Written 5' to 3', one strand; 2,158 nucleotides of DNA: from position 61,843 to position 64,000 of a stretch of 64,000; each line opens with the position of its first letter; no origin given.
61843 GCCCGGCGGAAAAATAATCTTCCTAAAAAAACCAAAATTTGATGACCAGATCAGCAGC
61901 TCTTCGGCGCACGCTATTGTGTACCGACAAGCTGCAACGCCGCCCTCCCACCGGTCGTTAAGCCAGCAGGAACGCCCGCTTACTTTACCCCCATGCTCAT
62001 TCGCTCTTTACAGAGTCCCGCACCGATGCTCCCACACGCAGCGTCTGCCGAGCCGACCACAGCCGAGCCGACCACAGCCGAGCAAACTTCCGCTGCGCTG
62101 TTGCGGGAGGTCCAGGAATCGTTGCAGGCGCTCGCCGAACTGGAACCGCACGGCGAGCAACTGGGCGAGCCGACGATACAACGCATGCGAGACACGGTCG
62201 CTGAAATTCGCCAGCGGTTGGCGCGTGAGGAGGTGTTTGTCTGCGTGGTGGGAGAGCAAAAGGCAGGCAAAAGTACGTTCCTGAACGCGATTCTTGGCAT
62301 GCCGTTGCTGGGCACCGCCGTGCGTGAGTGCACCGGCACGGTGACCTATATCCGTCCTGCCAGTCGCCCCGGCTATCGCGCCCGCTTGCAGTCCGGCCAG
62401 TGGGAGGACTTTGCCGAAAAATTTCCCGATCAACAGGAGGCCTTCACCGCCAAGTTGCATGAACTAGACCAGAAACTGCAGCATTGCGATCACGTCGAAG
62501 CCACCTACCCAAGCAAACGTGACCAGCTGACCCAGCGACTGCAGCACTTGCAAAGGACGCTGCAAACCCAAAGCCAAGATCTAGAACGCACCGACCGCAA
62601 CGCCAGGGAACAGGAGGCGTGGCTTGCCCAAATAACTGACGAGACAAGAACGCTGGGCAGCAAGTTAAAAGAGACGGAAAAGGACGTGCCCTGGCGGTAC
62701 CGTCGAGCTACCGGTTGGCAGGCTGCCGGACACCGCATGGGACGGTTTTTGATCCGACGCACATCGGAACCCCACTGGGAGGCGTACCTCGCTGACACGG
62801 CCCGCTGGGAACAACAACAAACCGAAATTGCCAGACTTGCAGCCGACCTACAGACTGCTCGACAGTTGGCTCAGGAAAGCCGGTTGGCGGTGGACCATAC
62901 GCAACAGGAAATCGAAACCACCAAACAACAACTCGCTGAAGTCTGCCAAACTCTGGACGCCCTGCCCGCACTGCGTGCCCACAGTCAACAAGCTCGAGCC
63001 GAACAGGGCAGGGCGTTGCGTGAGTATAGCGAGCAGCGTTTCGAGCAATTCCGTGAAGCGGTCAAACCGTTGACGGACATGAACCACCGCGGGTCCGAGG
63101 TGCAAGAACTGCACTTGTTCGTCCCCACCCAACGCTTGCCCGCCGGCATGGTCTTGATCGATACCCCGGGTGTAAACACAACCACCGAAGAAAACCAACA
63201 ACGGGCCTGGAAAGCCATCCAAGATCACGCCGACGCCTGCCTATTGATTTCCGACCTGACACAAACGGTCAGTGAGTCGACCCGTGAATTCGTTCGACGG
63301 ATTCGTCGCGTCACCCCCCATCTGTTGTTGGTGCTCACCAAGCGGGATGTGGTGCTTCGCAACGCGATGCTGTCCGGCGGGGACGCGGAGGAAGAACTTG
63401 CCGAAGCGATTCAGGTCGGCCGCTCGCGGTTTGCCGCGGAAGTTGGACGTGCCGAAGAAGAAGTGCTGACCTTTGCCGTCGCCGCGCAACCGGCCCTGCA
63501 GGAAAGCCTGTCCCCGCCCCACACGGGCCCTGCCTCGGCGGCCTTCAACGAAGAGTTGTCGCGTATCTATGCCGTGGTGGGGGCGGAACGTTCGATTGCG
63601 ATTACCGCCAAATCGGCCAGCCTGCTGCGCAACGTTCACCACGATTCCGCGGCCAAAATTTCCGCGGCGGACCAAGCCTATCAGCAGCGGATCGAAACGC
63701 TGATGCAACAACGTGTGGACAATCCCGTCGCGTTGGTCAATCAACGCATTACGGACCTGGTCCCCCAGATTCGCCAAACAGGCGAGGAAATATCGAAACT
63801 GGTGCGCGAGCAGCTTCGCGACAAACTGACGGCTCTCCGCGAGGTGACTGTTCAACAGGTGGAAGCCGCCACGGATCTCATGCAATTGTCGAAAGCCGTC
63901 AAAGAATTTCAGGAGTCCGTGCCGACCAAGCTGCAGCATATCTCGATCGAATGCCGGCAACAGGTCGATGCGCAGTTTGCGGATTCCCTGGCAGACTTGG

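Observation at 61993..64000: Dynamin-like GTPase whose G domain is split by a coiled-coil insertion of about 200 aa (SMC/Rad50-like topology)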

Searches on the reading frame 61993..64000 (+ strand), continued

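Call 18: find_encoding_contigs(protein=P0004, flank=8000, max_places=2)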
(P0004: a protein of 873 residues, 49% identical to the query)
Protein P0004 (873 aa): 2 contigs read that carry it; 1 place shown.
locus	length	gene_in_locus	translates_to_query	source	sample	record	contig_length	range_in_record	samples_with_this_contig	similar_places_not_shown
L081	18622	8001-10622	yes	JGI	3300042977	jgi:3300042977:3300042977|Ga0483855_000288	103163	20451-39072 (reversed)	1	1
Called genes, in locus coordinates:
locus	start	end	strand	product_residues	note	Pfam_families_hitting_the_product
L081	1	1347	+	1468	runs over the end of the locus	PF13088:BNR_2 (weak), PF00034:Cytochrom_C (faint), PF13442:Cytochrome_CBB3, PF20601:DUF6797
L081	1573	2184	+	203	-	PF08281:Sigma70_r4_2, PF04545:Sigma70_r4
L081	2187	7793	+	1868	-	PF00069:Pkinase, PF07714:PK_Tyr_Ser-Thr, PF00069:Pkinase, PF25174:Beta-prop_THOC3, PF23381:Beta-prop_IFT122_1st, PF23381:Beta-prop_IFT122_1st, PF23414:Beta-prop_EML_2, PF24814:WD40_Prp19, +20 more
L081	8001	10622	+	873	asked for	PF00350:Dynamin_N, PF01926:MMR_HSR1 (faint), PF00350:Dynamin_N, PF00009:GTP_EFTU (weak)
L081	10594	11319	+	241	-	-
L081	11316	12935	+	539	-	PF00350:Dynamin_N (faint), PF01926:MMR_HSR1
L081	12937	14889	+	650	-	PF00350:Dynamin_N, PF01926:MMR_HSR1 (weak), PF21808:Dynamin-like_hel_bact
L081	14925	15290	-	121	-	PF13340:DUF4096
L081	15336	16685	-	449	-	PF07811:TadE, PF13400:Tad, PF23981:DUF7305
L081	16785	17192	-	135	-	PF07811:TadE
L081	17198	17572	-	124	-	PF07811:TadE (weak)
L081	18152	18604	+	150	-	PF07811:TadE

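Call 19: find_encoding_contigs(protein=P0008, flank=8000, max_places=2)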
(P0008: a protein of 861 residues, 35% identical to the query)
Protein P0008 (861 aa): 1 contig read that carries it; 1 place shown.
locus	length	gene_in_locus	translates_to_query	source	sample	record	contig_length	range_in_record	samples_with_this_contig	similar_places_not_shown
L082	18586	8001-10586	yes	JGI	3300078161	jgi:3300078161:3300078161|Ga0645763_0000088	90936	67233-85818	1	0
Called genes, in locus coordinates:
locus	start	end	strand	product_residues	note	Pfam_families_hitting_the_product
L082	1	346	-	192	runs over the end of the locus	-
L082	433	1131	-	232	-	PF01609:DDE_Tnp_1, PF13586:DDE_Tnp_1_2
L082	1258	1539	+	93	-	-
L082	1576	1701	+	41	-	-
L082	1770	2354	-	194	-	-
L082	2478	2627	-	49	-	-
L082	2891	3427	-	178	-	-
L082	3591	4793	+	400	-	-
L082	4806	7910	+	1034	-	PF13374:TPR_10 (faint), PF13424:TPR_12 (faint), PF12770:CHAT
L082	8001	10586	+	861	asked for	PF00009:GTP_EFTU (faint), PF00350:Dynamin_N, PF01926:MMR_HSR1 (faint), PF00350:Dynamin_N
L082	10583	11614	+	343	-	PF01435:Peptidase_M48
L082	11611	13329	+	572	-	PF13240:Zn_Ribbon_1 (weak), PF13248:Zn_ribbon_3 (weak), PF00350:Dynamin_N (faint)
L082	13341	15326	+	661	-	PF00350:Dynamin_N, PF01926:MMR_HSR1, PF21808:Dynamin-like_hel_bact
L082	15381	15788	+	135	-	-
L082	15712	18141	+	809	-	PF19805:DUF6288, PF13646:HEAT_2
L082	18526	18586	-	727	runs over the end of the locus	PF13676:TIR_2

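Call 20: find_encoding_contigs(protein=P0011, flank=8000, max_places=2)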
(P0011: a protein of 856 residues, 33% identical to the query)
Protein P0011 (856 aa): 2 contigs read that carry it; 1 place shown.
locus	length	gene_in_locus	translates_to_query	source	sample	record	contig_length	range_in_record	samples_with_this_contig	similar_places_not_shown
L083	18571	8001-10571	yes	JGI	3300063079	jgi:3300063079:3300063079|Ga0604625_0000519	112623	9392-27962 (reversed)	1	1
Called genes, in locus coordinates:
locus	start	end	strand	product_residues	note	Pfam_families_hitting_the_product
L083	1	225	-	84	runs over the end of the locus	-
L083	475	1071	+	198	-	PF04542:Sigma70_r2 (weak), PF04545:Sigma70_r4 (weak)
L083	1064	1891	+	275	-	-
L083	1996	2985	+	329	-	-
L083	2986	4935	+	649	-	PF00350:Dynamin_N, PF01926:MMR_HSR1 (faint)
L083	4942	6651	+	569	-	PF00350:Dynamin_N, PF01926:MMR_HSR1 (weak)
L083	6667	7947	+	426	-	PF00012:HSP70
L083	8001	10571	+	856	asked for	PF00350:Dynamin_N, PF01926:MMR_HSR1 (faint), PF00009:GTP_EFTU (weak)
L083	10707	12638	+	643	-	PF00350:Dynamin_N, PF01926:MMR_HSR1, PF21808:Dynamin-like_hel_bact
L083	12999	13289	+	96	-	-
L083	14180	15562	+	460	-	-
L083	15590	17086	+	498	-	PF07646:Kelch_2 (faint), PF24681:Kelch_KLHDC2_KLHL20_DRC7 (faint), PF13415:Beta-prop_FBX42 (faint), PF13964:Beta-prop_Calicin (faint), PF07250:Glyoxal_oxid_N, PF01344:Kelch_1 (weak), PF07250:Glyoxal_oxid_N, PF09118:GO-like_E_set, +3 more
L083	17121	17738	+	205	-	-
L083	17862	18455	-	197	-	-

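Call 21: find_encoding_contigs(protein=P0024, flank=8000, max_places=2)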
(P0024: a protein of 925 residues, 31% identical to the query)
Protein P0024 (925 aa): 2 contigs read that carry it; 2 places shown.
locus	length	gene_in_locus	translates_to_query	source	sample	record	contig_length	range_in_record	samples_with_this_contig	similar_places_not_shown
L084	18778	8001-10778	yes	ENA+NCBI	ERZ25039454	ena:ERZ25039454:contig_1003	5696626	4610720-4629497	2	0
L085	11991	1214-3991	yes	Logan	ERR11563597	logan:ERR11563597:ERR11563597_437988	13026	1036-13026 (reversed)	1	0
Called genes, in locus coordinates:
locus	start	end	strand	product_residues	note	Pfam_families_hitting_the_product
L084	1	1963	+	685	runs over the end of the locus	PF00009:GTP_EFTU, PF00350:Dynamin_N, PF01926:MMR_HSR1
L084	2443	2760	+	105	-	-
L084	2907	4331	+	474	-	PF01435:Peptidase_M48, PF12773:DZR (weak)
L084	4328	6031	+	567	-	PF13240:Zn_Ribbon_1 (weak), PF00350:Dynamin_N (faint)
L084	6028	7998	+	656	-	PF00350:Dynamin_N, PF01926:MMR_HSR1 (weak), PF21808:Dynamin-like_hel_bact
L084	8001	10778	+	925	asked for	PF00350:Dynamin_N, PF01926:MMR_HSR1 (faint), PF00350:Dynamin_N (weak)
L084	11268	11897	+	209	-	PF01656:CbiA, PF10609:ParA (faint), PF13614:AAA_31 (faint)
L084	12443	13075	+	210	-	-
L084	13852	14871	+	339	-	PF00266:Aminotran_5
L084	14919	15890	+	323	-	PF13182:DUF4007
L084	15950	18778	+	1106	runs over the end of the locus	-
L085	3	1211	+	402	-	?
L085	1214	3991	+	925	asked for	PF00350:Dynamin_N, PF01926:MMR_HSR1 (faint), PF00350:Dynamin_N (weak)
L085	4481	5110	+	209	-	PF01656:CbiA, PF10609:ParA (faint), PF13614:AAA_31 (faint)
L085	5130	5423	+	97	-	-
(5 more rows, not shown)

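Call 25: list_cluster_members(proteins=[P0001, P0024, P0043])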
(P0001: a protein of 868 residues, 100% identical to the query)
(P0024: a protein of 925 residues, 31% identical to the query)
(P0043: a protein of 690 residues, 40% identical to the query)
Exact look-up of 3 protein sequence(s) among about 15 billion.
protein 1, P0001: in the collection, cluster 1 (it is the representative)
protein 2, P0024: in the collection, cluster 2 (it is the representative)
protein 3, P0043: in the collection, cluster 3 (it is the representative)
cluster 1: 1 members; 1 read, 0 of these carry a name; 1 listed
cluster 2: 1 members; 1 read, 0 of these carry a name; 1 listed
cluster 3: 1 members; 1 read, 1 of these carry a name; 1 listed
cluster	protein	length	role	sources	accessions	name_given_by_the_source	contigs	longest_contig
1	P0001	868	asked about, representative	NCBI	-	-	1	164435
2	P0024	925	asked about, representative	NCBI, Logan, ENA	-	-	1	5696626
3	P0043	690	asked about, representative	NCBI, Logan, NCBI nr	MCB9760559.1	MAG: dynamin family protein [Alphaproteobacteria bacterium] | dynamin family protein [Alphaproteobacteria bacterium]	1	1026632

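Call 26: predict_structure(alignment_id=A1)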
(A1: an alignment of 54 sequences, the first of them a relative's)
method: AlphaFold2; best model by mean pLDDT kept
length: 868 residues; sequences in the alignment: 54
mean_pLDDT: 87.6   pTM: 0.67
mean pLDDT of the five models: 87.6, 86.2, 82.3, 82.0, 80.0
residues with pLDDT >= 90: 546; 70-90: 247; 50-70: 28; < 50: 47
segments of 3 or more residues with pLDDT < 50: 1-9, 717-754
pLDDT, mean of each block of 10 residues (from residue 1): 40 82 96 95 94 95 95 92 96 84 85 97 97 96 98 98 98 98 96 95 92 87 82 75 80 89 91 95 97 98 98 98 98 96 95 92 97 96 81 92 95 86 89 93 93 93 92 88 96 90 94 95 95 94 91 89 90 92 93 91 90 84 84 88 89 91 89 78 72 77 78 58 38 35 37 57 84 87 81 90 91 90 90 94 96 95 84
secondary structure, 60 per line:
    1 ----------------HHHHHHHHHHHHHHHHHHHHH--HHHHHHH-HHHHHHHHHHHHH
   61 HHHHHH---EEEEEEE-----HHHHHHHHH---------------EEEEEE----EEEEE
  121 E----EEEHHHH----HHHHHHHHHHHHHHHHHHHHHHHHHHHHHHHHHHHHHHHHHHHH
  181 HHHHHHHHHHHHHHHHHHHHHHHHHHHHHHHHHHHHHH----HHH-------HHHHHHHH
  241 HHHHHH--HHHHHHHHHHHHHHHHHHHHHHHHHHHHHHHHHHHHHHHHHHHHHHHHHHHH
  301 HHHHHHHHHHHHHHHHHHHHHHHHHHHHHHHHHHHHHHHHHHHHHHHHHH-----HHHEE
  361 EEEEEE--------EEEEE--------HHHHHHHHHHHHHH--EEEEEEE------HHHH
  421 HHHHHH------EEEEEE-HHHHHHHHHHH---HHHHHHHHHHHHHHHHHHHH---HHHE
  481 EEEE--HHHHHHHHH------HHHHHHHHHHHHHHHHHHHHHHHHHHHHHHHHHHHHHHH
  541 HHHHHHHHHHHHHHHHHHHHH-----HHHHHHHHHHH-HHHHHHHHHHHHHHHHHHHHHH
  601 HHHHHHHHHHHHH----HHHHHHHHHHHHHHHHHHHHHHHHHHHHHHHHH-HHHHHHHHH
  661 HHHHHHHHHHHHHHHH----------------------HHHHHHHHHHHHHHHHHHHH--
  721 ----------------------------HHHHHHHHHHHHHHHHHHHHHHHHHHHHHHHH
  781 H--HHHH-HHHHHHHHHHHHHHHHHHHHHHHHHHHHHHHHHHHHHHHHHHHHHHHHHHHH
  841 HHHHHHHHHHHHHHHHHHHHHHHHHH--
elements in order (helices of 4 or more, strands of 3 or more residues): H17-37 H40-46 H48-66 E70-76 H82-90 E106-111 E116-121 E126-128 H129-132 H137-218 H233-246 H249-350 E359-366 E375-379 H388-401 E404-410 H417-426 E433-438 H440-450 H454-473 E480-484 H487-495 H502-561 H567-577 H579-613 H618-650 H652-676 H699-718 H749-781 H784-787 H789-866
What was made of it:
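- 62074..62223 (+): N-terminal helices preceding the G domain (P0001 17-66). By position they look like the first neck/BSE helices. AF2 secondary structure: H17-37, H40-46, H48-66, pLDDT above 90 (call 26).
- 62233..62421 (+): N-terminal half of the G domain: beta1, P-loop G1 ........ (62251-62274), alpha1, switch I with the G2 Thr (T114 of the ORF, 62332-62334), and three short strands. AF2 strands 70-76, 106-111, 116-121 and 126-128 (call 26).
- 62434..62679 (+): Outgoing arm of the coiled-coil hairpin: one 82-residue helix (P0001 137-218) with a conserved Pro (P162, nt 62509-62511) about 25 residues above its base. AF2 H137-218, pLDDT 95-98 (call 26).
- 62680..62769 (+): Tip (apex) of the hairpin (P0001 219-248). 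It carries the start of the family motif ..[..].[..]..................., which runs to nt 62790. In this protein the segment 221-246 is basic (net charge +7) and aromatic. AF2 non-helical or short-helix segment, pLDDT 75-80 (call 26).
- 62770..63075 (+): Return arm (P0001 249-350): one 102-residue helix with a conserved Leu-Pro (P314, nt 62965-62967) roughly opposite P162. Its last 20 or so residues (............) are also present in insert-less homologues and so belong to the G domain. AF2 H249-350 (call 26).
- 63385..63999 (+): Start of the helical neck/trunk region (P0001 454-658). The rest, including a Gly-rich hydrophobic segment that may be the membrane paddle (P0001 717-754), lies beyond the window. 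AF2 long helices 502-561, 579-613 and 618-650 (call 26). Segment 717-754 has pLDDT below 50 (call 26).
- On Dynamin superfamily / bacterial dynamin-like proteins (BDLP type): A Gly-rich hydrophobic segment at P0001 717-754 lies outside the window and has pLDDT below 50 (call 26).
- AF2 pLDDT 87.6, with helices 137-218 and 249-350 at pLDDT 95-98 (call 26).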

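Call 28: fold_search(model_id=the predicted structure, library=pdb)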
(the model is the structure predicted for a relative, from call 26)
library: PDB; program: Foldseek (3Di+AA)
matches with E <= 10: 841; with E <= 0.001: 65
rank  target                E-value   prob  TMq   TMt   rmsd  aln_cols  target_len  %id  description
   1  2j69_A                1.9e-13  1.00  0.27  0.33  49.4       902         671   12  Bacterial dynamin-like protein BDLP (released 2006-12-04)
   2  2j68                  2.0e-11  1.00  0.24  0.28  48.0       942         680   13  Bacterial dynamin-like protein BDLP, GDP bound (released 2006-12-04)
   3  6j73_B                1.2e-10  1.00  0.21  0.32  51.5       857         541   11  Crystal structure of IniA from Mycobacterium smegmatis (released 2019-09-11)
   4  6j72                  1.6e-10  1.00  0.22  0.33  47.4       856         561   11  Crystal structure of IniA from Mycobacterium smegmatis with GTP bound (released 2019-09-11)
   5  6j73_A                1.8e-10  1.00  0.21  0.32  50.4       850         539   11  Crystal structure of IniA from Mycobacterium smegmatis (released 2019-09-11)
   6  7zw6_A                1.9e-10  1.00  0.23  0.25  37.5       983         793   12  Oligomeric structure of SynDLP (released 2023-04-19)
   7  9em7_A                4.4e-10  1.00  0.24  0.25  36.7       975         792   14  Oligomeric structure of SynDLP in presence of GTP (released 2024-09-11)
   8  5oxf_A                4.0e-09  1.00  0.22  0.26  31.1       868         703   10  An oligomerised bacterial dynamin pair provides a mechanism for the long range sensing and tethering of membranes (released 2018-09-05)
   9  5owv_A                7.7e-09  1.00  0.23  0.26  34.0       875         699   10  An oligomerised bacterial dynamin pair provides a mechanism for the long-range sensing and tethering of membranes (released 2018-09-05)
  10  5owv_B                5.6e-08  1.00  0.21  0.29  37.4       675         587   10  An oligomerised bacterial dynamin pair provides a mechanism for the long-range sensing and tethering of membranes (released 2018-09-05)
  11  5oxf_B                6.7e-08  1.00  0.22  0.31  37.8       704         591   10  An oligomerised bacterial dynamin pair provides a mechanism for the long range sensing and tethering of membranes (released 2018-09-05)
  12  9em9_A                8.5e-08  1.00  0.24  0.37  44.5       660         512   13  Structure of SynDLP MGD with GMPPNP (released 2024-09-11)
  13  9kfe                  1.4e-07  1.00  0.26  0.51  31.5       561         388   11  Truncated Fzo1 with modified LB, GTP-bound (released 2025-08-27)
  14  9kfd_A                2.4e-07  1.00  0.27  0.51  26.3       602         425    9  Truncated Fzo1,GTP-bound (released 2025-08-27)
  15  6jfm_A                2.9e-07  1.00  0.22  0.43  23.2       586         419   10  Mitofusin2 (MFN2)_T111D (released 2019-11-13)
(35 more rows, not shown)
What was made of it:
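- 61993..64000 (+): 5' part (669 codons) of the dynamin-like GTPase gene. The full product is 868 aa from the annotated start at 62026, or 879 aa from the first in-frame ATG at 61993. The gene runs off the window end. Foldseek best match BDLP, E 1.9e-13 (call 28).
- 63385..63999 (+): Foldseek similarity to the BDLP and IniA trunks (call 28).
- On Dynamin superfamily / bacterial dynamin-like proteins (BDLP type): The leading matches, and all 50 rows shown, are dynamin-superfamily proteins (calls 26, 28).
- Closest known: Campylobacter jejuni DLP1/DLP2 tethering pair. Same: They are fold matches (call 28).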

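Call 35: search_protein_families(library=padloc, proteins=[L081:10594-11319:+, L081:11316-12935:+, L081:12937-14889:+, L082:10583-11614:+, L082:11611-13329:+, L082:13341-15326:+, L083:2986-4935:+, L083:4942-6651:+, L083:6667-7947:+, L083:10707-12638:+], max_evalue=0.001)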
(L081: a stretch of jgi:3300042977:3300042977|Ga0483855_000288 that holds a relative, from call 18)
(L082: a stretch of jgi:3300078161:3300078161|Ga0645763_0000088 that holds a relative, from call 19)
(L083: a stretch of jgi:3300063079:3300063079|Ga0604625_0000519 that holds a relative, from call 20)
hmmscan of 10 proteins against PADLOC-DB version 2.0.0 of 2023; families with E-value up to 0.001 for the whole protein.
L081:10594-11319:+ (241 aa): 0 families

L081:11316-12935:+ (539 aa): 1 family
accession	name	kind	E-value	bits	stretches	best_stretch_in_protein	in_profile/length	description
PDLC03839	LeoA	-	1.6e-05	22.2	1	57-187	37-152/559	-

L081:12937-14889:+ (650 aa): 2 families
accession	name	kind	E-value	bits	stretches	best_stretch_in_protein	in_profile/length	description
PDLC03839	LeoA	-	3.2e-30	103.7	2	159-516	103-467/559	-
PDLC03841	LeoBC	-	5.2e-16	56.9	1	21-628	47-583/601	-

L082:10583-11614:+ (343 aa): 1 family
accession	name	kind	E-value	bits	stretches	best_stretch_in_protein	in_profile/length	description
PDLC03954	RmrA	-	2.6e-05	21.3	1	73-163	141-227/380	-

L082:11611-13329:+ (572 aa): 2 families
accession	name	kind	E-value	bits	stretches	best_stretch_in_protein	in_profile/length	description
PDLC03839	LeoA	-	2.7e-10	38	1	172-400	103-332/559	-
PDLC03841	LeoBC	-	0.00024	18.4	0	64-210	49-160/601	-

L082:13341-15326:+ (661 aa): 4 families
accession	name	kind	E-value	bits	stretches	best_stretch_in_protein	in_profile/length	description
PDLC03839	LeoA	-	2.7e-27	94.1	2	161-629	103-542/559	-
PDLC03841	LeoBC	-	2.5e-22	77.8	1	16-630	43-575/601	-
PDLC03842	LeoB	-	6.5e-09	33.2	1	326-630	264-552/568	-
PDLC03840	LeoA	-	2.5e-06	24.8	0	15-76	11-77/577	-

L083:2986-4935:+ (649 aa): 2 families
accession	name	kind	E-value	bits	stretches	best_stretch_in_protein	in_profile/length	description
PDLC03841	LeoBC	-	1.3e-22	78.6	1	53-644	76-585/601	-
PDLC03842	LeoB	-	0.00031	17.8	1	330-624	291-562/568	-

L083:4942-6651:+ (569 aa): 2 families
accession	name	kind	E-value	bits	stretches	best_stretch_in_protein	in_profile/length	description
PDLC03839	LeoA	-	1.1e-05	22.8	1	41-87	51-99/559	-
PDLC03841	LeoBC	-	0.00026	18.2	0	17-85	49-116/601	-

L083:6667-7947:+ (426 aa): 0 families

L083:10707-12638:+ (643 aa): 3 families
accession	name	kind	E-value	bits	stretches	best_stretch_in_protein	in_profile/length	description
PDLC03839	LeoA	-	3.7e-22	77.1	2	153-619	103-550/559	-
PDLC03841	LeoBC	-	1.1e-12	45.9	1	22-620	52-591/601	-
PDLC03840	LeoA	-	0.0003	17.9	0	150-246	99-207/577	-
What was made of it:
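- On Eleos (LeoA + LeoBC) defence system: In relatives an adjacent DLP of about 650 aa matches LeoA at 3.7e-22 to 3.2e-30 (call 35).
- It matches PADLOC LeoA down to 3e-30 and LeoBC down to 2.5e-22 (call 35). LeoA and LeoBC hits for the 650-aa partner (3e-30 and 2.5e-22; call 35).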
